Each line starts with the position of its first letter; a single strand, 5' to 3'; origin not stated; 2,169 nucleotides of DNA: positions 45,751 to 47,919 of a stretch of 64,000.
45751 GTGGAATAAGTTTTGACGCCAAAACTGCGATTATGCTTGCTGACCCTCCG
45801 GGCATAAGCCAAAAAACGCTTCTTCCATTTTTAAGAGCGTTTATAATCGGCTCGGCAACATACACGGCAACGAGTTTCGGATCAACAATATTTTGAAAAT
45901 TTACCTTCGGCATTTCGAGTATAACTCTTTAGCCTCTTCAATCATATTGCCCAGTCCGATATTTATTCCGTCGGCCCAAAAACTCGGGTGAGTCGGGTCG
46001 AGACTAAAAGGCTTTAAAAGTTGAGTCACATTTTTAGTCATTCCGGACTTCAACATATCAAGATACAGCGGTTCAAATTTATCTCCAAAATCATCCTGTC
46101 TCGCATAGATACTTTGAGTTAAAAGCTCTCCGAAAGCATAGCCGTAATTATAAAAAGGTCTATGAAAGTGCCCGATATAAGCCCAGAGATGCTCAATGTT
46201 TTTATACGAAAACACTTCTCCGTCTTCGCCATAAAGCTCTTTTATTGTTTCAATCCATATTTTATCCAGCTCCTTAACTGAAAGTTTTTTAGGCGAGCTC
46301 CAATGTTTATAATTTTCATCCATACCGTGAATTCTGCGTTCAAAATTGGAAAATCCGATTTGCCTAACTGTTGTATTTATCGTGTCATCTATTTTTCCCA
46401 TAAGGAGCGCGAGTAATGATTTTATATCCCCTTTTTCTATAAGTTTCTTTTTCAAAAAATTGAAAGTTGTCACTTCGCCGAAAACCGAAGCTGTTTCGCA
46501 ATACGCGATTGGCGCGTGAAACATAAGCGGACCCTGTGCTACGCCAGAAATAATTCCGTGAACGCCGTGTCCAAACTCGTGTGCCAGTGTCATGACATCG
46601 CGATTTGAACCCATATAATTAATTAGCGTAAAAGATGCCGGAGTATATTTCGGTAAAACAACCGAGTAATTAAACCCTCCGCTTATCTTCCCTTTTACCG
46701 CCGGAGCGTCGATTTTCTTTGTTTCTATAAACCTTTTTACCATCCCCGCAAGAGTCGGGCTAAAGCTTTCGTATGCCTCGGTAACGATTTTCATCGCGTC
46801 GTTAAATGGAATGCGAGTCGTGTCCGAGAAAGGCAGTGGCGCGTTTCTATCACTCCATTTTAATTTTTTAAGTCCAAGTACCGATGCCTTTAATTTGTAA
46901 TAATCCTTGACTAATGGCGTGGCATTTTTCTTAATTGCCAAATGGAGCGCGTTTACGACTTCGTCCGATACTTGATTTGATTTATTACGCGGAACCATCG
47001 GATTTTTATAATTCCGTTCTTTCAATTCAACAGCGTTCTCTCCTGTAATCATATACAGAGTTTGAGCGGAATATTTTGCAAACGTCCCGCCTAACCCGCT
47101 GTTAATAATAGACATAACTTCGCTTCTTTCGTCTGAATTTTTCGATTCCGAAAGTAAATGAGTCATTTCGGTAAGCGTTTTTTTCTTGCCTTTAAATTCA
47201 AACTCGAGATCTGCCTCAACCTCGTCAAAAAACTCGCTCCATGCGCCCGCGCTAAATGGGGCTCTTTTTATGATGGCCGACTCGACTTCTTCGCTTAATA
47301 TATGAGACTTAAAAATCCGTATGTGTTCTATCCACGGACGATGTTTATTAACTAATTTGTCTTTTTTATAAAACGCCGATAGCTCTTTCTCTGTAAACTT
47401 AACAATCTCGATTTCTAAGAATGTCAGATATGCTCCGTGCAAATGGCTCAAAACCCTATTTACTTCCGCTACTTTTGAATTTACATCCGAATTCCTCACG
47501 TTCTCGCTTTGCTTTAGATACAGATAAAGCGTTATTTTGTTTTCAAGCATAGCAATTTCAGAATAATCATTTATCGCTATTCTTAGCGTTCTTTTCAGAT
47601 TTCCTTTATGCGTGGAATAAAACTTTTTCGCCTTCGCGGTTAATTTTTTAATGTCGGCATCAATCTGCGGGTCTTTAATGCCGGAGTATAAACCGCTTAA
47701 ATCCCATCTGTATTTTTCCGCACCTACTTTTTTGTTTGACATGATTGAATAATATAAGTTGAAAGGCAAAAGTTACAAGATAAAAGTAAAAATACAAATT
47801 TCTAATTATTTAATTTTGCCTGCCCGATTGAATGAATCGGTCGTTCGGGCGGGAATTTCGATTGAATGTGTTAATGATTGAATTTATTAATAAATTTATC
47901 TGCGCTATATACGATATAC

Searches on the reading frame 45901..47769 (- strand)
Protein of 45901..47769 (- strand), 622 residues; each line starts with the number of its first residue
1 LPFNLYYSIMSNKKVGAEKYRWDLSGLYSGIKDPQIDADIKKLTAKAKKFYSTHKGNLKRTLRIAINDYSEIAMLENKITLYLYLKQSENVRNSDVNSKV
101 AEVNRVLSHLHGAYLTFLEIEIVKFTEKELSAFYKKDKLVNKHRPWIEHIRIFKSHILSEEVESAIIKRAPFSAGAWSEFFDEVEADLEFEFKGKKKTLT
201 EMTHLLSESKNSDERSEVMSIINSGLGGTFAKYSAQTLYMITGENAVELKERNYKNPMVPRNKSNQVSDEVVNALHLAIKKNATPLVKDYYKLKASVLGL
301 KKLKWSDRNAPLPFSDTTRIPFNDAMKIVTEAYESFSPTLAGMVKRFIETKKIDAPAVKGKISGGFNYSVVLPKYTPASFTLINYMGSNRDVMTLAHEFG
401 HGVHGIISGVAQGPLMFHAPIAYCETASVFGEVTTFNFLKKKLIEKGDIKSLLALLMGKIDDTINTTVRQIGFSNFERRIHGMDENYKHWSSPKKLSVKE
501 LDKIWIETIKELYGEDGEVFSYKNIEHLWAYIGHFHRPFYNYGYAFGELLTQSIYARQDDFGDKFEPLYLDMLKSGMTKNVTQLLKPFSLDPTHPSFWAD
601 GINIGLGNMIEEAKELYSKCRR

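Call 70: search_protein_families(library=pfam, proteins=[window:45901-47769:-], max_evalue=0.001)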
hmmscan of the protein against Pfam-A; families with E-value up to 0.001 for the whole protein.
window:45901-47769:- (622 aa): 2 families
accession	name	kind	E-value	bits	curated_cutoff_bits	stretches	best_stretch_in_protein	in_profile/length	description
PF01432.26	Peptidase_M3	-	4.5e-27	95.9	27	1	208-602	4-455/457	Peptidase family M3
PF08439.15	Peptidase_M3_N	-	2.2e-13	50.7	25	1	121-190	1-70/70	Oligopeptidase F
